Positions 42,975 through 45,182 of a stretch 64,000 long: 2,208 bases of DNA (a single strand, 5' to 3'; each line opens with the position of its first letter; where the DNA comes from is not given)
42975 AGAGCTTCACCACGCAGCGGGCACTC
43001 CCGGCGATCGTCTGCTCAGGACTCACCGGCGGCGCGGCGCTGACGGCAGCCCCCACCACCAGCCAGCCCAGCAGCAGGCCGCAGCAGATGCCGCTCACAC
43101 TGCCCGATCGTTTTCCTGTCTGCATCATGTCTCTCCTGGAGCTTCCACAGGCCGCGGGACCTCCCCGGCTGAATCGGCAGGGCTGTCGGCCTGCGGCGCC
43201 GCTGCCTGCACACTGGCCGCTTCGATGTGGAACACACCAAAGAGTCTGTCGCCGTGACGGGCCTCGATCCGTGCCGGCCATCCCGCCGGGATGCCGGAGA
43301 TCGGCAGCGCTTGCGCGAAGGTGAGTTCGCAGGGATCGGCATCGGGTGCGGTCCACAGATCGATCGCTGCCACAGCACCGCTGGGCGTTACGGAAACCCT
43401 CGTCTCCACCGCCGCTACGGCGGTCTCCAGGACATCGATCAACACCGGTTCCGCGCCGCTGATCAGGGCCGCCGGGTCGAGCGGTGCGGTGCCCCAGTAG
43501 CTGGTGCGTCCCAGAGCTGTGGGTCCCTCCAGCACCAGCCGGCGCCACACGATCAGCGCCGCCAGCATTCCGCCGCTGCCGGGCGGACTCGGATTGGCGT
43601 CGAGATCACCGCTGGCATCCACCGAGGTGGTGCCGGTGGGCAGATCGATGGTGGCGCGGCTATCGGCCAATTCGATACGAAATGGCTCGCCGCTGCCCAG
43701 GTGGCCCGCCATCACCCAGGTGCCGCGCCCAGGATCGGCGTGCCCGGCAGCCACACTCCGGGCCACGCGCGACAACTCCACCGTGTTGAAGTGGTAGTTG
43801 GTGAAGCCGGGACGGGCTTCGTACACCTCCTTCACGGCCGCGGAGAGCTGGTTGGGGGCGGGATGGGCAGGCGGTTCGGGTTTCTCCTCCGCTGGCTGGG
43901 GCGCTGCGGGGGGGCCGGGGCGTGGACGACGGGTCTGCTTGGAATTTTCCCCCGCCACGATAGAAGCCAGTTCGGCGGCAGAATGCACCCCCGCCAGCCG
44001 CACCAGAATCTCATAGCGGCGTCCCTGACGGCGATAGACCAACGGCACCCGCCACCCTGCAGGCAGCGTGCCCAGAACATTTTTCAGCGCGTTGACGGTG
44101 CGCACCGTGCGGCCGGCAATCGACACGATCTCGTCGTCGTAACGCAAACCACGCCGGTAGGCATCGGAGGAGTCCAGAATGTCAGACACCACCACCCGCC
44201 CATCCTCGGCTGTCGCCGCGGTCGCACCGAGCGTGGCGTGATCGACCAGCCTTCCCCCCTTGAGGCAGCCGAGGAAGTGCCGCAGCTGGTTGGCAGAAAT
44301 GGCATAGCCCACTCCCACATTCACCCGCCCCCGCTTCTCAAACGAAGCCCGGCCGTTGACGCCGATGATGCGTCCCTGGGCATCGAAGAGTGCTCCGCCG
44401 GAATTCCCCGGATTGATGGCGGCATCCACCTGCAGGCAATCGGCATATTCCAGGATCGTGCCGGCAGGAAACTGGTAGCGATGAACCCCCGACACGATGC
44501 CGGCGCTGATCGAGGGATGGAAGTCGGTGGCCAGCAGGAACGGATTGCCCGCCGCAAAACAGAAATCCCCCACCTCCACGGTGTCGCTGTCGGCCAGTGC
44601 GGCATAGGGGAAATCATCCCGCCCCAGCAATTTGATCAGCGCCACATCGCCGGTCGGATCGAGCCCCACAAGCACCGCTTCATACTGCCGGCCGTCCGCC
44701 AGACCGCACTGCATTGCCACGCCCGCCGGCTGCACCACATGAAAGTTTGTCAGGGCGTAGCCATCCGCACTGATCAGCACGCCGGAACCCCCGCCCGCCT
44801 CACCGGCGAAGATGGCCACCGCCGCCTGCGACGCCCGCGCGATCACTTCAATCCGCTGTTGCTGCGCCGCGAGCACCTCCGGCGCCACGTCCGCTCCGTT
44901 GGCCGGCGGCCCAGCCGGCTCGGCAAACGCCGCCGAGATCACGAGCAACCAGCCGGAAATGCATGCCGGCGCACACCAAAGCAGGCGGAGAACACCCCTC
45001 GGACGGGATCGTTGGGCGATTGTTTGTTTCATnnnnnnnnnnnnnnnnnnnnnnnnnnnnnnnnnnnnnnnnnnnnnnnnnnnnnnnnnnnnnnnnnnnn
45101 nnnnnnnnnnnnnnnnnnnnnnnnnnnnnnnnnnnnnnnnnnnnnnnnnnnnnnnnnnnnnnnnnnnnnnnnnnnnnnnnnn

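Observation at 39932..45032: Three tandem, translationally coupled HtrA paralogues: one intact triad, two with all triad positions substituted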

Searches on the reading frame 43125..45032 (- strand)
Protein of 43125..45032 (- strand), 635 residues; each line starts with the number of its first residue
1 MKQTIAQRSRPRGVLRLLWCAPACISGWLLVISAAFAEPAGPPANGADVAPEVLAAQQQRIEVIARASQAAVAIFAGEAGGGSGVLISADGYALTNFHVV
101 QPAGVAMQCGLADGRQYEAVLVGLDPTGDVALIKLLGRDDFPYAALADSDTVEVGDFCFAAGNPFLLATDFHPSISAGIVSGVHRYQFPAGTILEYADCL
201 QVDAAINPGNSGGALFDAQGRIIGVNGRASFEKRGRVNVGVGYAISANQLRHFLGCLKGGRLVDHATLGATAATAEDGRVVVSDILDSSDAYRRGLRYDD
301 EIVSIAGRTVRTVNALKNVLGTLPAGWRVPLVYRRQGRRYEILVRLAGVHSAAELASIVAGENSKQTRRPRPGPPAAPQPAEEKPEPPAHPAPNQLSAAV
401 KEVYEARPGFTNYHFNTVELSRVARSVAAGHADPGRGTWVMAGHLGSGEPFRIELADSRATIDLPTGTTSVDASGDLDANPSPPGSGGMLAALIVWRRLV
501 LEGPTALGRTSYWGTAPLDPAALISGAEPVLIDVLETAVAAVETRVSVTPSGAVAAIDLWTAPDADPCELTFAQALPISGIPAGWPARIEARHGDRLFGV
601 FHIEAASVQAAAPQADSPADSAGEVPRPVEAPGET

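Call 6: search_protein_families(library=pfam, proteins=[window:43125-45032:-], max_evalue=0.01)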
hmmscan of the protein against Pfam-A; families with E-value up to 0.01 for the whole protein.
window:43125-45032:- (635 aa): 6 families
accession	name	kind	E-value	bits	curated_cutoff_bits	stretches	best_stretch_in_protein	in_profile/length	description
PF13365.12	Trypsin_2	-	9.2e-31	108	27.6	1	82-225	1-144/144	Trypsin-like peptidase domain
PF00089.32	Trypsin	-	1e-08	35.7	20.6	1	71-229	17-198/220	Trypsin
PF13180.12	PDZ_2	-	3.2e-06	27.8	27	1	271-344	6-78/80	PDZ domain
PF10459.15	Peptidase_S46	-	1.1e-05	24.8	22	1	54-101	24-68/698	Peptidase S46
PF00595.29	PDZ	-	8.4e-05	23.3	23.2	1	267-332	11-79/81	PDZ domain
PF17820.7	PDZ_6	-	0.0086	16.2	27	0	288-333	8-52/54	PDZ domain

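Call 10: search_protein_families(library=ncbifam, proteins=[window:43125-45032:-], max_evalue=0.01)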
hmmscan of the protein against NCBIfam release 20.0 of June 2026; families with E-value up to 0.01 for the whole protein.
window:43125-45032:- (635 aa): 13 families
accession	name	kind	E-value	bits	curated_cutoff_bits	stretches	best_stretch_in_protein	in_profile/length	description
TIGR02037.1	degP_htrA_DO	subfamily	1.6e-60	205.3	416.2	1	79-352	59-333/434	Do family serine endopeptidase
NF041521.1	HhoA_HhoB_HtrA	equivalog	1.6e-43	149.3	450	2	78-270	55-236/335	HhoA/HhoB/HtrA family serine endopeptidase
NF008189.1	PRK10942.1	equivalog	3.3e-43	147.9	720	1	82-348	115-383/477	serine endoprotease DegP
NF007526.1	PRK10139.1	equivalog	7e-41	140.4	756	1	80-358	91-371/456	serine endoprotease DegQ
NF047968.1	SerProtHtrA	equivalog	4.8e-39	134.7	470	1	77-344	84-355/357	serine protease HtrA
TIGR02038.1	protease_degS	equivalog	5.9e-36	124.3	422.95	1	81-344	79-344/351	outer membrane-stress sensor serine endopeptidase DegS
NF050055.1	SerProtHtrAMycob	equivalog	4.4e-35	121.5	800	1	74-344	221-496/502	serine protease HtrA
NF040960.1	MamE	equivalog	4.1e-34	118.2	800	2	82-254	124-290/659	magnetosome formation protease MamE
NF008147.1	PRK10898.1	equivalog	4e-31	108.4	408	1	81-344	79-345/352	outer membrane-stress sensor serine endopeptidase DegS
NF053637.1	SerProtHtrAspr2045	equivalog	4e-23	82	650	1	79-258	102-283/394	serine protease HtrA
NF040961.1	MamO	equivalog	8e-18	64.1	800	1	63-252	78-262/648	magnetosome protein MamO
NF033740.0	MarP_fam_protase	equivalog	1.1e-14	54.3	250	1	40-253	177-373/390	MarP family serine protease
NF041199.1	trx7_PDZ_seleno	equivalog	0.00088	18.3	300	1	281-347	206-273/390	Trx7/PDZ domain-containing (seleno)protein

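Call 13: search_solved_structures(query=window:43125-45032:-, show_alignments=2, max_evalue=0.001)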
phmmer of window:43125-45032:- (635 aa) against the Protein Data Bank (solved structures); distinct sequences matched with E-value up to 0.001: 100 (the best 60 are shown).
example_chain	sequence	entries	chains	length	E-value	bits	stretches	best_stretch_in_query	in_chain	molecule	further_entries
3mh5_A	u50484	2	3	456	4.1e-39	138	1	82-347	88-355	Protease do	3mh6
2zle_A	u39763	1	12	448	4.8e-39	137.7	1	82-347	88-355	Protease do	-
3otp_A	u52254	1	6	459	1.1e-38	136.6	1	82-347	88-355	Protease do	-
3mh4_A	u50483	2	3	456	1.2e-38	136.4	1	82-347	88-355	Protease do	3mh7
6jjk_A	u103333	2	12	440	1.4e-38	136.2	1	82-347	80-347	Periplasmic serine endoprotease DegP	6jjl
1ky9_A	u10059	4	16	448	1.4e-38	136.2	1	82-347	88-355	PROTEASE DO | Periplasmic serine endoprotease DegP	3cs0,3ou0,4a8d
6jjo_A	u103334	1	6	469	1.7e-38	135.9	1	82-347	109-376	Periplasmic serine endoprotease DegP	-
8f0a_A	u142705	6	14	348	3.7e-38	134.8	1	82-344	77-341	Periplasmic serine endoprotease DegP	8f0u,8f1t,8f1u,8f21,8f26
6z05_A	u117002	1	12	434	1.7e-36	129.4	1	82-343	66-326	DegQ family serine endoprotease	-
7xs0_A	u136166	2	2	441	2e-36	129.1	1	80-346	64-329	Periplasmic serine endoprotease DegP-like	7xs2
5y2d_A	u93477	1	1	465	2.3e-36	128.9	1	80-346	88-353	Periplasmic serine endoprotease DegP-like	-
5y28_A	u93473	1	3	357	2.5e-36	128.8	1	80-338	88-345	Periplasmic serine endoprotease DegP-like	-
9nzj_A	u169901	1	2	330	4e-35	124.8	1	80-346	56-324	peptidase Do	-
4a8a_A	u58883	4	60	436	2e-34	122.4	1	80-356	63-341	PERIPLASMIC PH-DEPENDENT SERINE ENDOPROTEASE DEGQ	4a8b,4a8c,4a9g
8kic_D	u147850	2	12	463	3e-34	121.9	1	80-355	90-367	peptidase Do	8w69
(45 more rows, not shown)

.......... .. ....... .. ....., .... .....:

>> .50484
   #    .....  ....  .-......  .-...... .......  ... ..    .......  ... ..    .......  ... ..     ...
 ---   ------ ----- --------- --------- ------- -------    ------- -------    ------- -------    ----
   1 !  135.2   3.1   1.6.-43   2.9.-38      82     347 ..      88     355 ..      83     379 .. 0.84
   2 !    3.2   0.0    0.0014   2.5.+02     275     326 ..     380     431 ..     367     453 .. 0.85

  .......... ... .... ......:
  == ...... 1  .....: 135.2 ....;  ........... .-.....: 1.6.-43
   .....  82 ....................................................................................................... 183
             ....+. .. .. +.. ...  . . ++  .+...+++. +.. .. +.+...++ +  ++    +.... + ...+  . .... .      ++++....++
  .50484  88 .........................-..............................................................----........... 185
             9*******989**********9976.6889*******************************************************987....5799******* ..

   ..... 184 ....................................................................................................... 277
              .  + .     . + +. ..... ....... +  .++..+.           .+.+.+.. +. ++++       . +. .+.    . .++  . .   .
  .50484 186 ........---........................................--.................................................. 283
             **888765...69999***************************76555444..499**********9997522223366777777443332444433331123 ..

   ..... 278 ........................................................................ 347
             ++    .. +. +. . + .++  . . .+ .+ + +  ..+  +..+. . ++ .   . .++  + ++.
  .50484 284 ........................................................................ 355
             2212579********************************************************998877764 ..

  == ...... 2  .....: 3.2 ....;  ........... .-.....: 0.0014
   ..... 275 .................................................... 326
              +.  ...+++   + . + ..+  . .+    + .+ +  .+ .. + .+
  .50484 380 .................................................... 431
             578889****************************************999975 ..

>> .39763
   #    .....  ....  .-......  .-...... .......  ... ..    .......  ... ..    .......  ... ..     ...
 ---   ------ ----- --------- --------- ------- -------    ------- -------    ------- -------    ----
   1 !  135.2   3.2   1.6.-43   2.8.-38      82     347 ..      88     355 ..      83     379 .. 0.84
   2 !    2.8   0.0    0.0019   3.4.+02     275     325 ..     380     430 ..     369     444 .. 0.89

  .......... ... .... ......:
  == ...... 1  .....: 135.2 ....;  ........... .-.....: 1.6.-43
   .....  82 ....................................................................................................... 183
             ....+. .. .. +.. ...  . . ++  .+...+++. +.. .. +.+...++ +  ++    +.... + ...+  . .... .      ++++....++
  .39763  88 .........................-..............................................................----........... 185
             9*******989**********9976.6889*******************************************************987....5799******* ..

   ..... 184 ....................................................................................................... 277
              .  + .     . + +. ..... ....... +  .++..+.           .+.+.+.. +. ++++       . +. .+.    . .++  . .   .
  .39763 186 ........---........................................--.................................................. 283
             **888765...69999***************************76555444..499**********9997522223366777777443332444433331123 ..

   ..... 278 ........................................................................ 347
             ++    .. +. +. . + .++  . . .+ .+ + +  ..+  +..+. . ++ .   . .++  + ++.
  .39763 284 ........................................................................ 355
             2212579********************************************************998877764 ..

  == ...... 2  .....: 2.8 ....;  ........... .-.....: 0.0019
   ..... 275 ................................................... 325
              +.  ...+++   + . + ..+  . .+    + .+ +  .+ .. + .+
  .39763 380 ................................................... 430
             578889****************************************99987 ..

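Call 28: find_homologous_proteins(query=window:43125-45032:-, max_evalue=1e-10)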
Query window:43125-45032:- (635 aa): 7339 proteins with E <= 1e-10 among 8000 candidates; the best 120 are listed.
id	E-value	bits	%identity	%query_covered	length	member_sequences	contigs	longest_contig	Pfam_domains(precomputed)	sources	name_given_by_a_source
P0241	0.0e+0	1274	91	100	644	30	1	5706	PF13365.13,PF13180.13,PF10459.16,PF00089.33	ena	-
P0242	3.3e-268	910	74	87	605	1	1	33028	PF13365.13,PF10459.16,PF00089.33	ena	-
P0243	3.5e-268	910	71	93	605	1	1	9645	PF13365.13,PF10459.16,PF00089.33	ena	-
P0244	4.7e-268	909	71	95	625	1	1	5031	PF13365.13,PF10459.16,PF00089.33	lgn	-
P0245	4.8e-268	909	74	87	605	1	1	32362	PF13365.13,PF10459.16,PF00089.33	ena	-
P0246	1.4e-267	908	74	87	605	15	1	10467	PF13365.13,PF10459.16,PF00089.33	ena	-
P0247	1.6e-267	907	71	93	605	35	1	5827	PF13365.13,PF10459.16,PF00089.33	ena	-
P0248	8.1e-266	902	73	91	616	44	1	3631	PF13365.13,PF10459.16,PF00089.33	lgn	-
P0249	4.2e-265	899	71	94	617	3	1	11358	PF13365.13,PF13180.13,PF10459.16,PF00089.33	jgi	jgi:S1-C subfamily serine protease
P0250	8.9e-265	898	71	92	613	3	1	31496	PF13365.13,PF10459.16,PF00089.33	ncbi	-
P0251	1.5e-264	898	74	89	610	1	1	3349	PF13365.13,PF13180.13,PF00089.33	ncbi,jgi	jgi:serine protease Do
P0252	1.9e-264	897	72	89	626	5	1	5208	PF13365.13,PF10459.16,PF00089.33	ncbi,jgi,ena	jgi:serine protease Do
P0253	2.8e-264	897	70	92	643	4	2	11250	PF13365.13,PF13180.13,PF10459.16,PF00089.33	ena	-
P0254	6.4e-264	896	74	88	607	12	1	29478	PF13365.13,PF10459.16,PF00089.33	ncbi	ncbi:MAG: S1C family serine protease [Planctomycetia bacterium]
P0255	1.3e-263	895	70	91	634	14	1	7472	PF13365.13,PF13180.13,PF10459.16,PF00089.33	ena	-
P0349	2.9e-244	831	65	92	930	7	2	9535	PF13365.13,PF17820.8,PF00595.30,PF13180.13,PF00089.33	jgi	jgi:serine protease Do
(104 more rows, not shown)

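Call 31: find_encoding_contigs(protein=P0349, flank=8000, max_places=3)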
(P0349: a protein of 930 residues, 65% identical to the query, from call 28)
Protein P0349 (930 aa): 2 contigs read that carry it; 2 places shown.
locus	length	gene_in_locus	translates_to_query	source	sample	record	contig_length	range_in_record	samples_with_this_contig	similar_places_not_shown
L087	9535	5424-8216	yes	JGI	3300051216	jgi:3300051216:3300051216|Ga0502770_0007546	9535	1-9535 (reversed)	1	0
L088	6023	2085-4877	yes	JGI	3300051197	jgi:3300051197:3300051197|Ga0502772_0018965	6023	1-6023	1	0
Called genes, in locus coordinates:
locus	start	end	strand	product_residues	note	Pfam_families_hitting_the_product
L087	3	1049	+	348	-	?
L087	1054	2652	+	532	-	-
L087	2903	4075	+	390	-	-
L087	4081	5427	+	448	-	-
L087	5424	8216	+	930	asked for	PF00089:Trypsin (weak), PF13365:Trypsin_2, PF00595:PDZ (faint), PF13365:Trypsin_2, PF13180:PDZ_2, PF17820:PDZ_6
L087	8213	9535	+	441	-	?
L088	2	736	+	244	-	?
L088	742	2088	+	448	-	-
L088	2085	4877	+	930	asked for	PF00089:Trypsin (weak), PF13365:Trypsin_2, PF00595:PDZ (faint), PF13365:Trypsin_2, PF13180:PDZ_2, PF17820:PDZ_6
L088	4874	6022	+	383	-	?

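Call 48: predict_structure(alignment_id=A3)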
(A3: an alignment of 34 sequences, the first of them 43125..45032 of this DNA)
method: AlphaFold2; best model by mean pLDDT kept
length: 635 residues; sequences in the alignment: 34
mean_pLDDT: 63.9   pTM: 0.59
mean pLDDT of the five models: 63.9, 60.7, 57.5, 56.8, 53.6
residues with pLDDT >= 90: 81; 70-90: 191; 50-70: 181; < 50: 182
segments of 3 or more residues with pLDDT < 50: 1-22, 100-103, 162-210, 229-242, 256-267, 349-376, 385-392, 407-413, 615-635
pLDDT, mean of each block of 10 residues (from residue 1): 39 42 53 55 56 69 75 63 74 68 63 77 61 77 77 54 39 32 25 30 37 68 62 30 58 50 42 67 60 77 77 58 59 88 64 41 40 46 45 59 53 60 87 84 96 93 93 68 76 92 84 68 64 74 82 90 76 83 91 88 93 51 40 33
secondary structure, 60 per line:
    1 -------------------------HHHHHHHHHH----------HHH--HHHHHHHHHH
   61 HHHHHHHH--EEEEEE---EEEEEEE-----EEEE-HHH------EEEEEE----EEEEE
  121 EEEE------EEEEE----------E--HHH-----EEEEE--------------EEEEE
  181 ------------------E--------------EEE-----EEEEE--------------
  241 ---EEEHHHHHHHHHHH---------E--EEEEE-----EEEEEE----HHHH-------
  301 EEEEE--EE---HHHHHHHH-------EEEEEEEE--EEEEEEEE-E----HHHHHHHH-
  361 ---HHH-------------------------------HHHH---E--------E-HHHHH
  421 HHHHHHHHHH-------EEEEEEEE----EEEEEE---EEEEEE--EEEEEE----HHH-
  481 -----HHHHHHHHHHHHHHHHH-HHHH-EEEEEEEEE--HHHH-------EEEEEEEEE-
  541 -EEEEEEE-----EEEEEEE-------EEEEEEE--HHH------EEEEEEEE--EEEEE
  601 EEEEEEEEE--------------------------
elements in order: H26-35 H51-68 E71-76 E80-86 E92-95 E106-111 E116-124 E131-135 E157-161 E176-180 E214-216 E222-226 E244-246 H247-257 E270-274 E280-285 H290-293 E301-305 H313-320 E328-335 E338-345 H352-359 H398-401 H416-430 E438-445 E450-455 E459-464 E467-472 H486-502 H504-507 E509-517 H520-523 E531-539 E542-548 E554-560 E568-574 E586-593 E596-609

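Call 51: fold_search(model_id=the predicted structure, library=pdb)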
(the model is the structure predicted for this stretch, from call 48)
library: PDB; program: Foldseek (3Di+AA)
matches with E <= 10: 1139; with E <= 0.001: 263
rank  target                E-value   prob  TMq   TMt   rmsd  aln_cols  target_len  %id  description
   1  3otp_D                1.4e-17  1.00  0.32  0.49   6.7       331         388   26  Crystal structure of the DegP dodecamer with a model substrate (released 2011-01-19)
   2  3otp_A                1.5e-17  1.00  0.31  0.49   6.6       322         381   27  Crystal structure of the DegP dodecamer with a model substrate (released 2011-01-19)
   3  3otp_E                2.7e-17  1.00  0.32  0.49   6.6       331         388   26  Crystal structure of the DegP dodecamer with a model substrate (released 2011-01-19)
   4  3otp_C                3.6e-17  1.00  0.32  0.49   6.7       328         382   26  Crystal structure of the DegP dodecamer with a model substrate (released 2011-01-19)
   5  3otp_F                4.6e-17  1.00  0.32  0.50   6.7       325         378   26  Crystal structure of the DegP dodecamer with a model substrate (released 2011-01-19)
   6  6jjk_F                5.7e-17  1.00  0.32  0.50   6.9       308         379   31  Crystal structure of the DegP dodecamer with a modulator (released 2020-09-02)
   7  3cs0_A                8.0e-17  1.00  0.34  0.52   6.2       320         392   29  Crystal structure of DegP24 (released 2008-05-27)
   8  8f0a_A                8.0e-17  1.00  0.32  0.61   6.8       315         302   30  Client-bound structure of a DegP trimer within a 12mer cage (released 2022-11-23)
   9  3mh6                  9.7e-17  1.00  0.33  0.51   6.7       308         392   31  HtrA proteases are activated by a conserved mechanism that can be triggered by distinct molecular cues (released 2010-06-30)
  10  3stj_A                1.3e-16  1.00  0.33  0.62   6.4       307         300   32  Crystal structure of the protease + PDZ1 domain of DegQ from Escherichia coli (released 2011-07-27)
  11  4a8d_A                3.5e-16  1.00  0.31  0.48   6.6       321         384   26  DegP dodecamer with bound OMP (released 2012-01-11)
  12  8kic_A                3.9e-16  1.00  0.33  0.63   5.9       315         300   29  Bacterial serine protease (released 2024-09-04)
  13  7xs0_A                1.5e-15  1.00  0.35  0.55  15.5       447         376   22  Trimer structure of HtrA from Helicobacter pylori bound with a tripeptide (released 2023-05-17)
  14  4ynn_B                2.8e-15  1.00  0.34  0.50   7.3       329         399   28  Structure of Legionella pneumophila DegQ (S190A variant) (released 2015-06-24)
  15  4ynn_A                3.1e-15  1.00  0.33  0.49   6.6       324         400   29  Structure of Legionella pneumophila DegQ (S190A variant) (released 2015-06-24)
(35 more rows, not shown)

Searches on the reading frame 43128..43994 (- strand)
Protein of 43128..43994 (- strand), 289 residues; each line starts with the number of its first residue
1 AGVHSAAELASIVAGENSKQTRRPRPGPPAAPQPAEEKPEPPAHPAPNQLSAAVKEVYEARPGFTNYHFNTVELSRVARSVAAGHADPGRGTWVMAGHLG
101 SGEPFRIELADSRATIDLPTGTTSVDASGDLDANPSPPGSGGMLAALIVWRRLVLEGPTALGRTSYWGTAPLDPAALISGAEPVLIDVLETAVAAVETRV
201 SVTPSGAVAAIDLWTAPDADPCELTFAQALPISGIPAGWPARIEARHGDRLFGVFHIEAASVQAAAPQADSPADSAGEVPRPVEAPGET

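Call 39: search_protein_families(library=pfam, proteins=[window:43128-43994:-], max_evalue=10)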
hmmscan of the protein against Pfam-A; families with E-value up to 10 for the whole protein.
seq(289 aa): 0 families

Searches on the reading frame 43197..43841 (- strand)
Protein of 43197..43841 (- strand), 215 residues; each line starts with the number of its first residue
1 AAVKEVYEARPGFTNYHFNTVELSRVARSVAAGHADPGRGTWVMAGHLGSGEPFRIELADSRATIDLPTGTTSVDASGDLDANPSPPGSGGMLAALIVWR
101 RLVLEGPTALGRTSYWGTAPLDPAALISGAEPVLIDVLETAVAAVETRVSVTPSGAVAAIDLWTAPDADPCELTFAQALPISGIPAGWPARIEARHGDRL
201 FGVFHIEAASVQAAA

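Call 69: search_solved_structures(query=A5, max_evalue=10, show_alignments=0)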
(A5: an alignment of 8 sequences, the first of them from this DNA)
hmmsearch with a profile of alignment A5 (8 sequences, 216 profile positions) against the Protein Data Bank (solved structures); distinct sequences matched with E-value up to 10: 1.
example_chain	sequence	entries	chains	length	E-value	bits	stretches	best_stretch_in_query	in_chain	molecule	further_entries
1wyq_A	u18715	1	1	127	0.92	12.2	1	88-185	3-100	Spectrin beta chain, brain 2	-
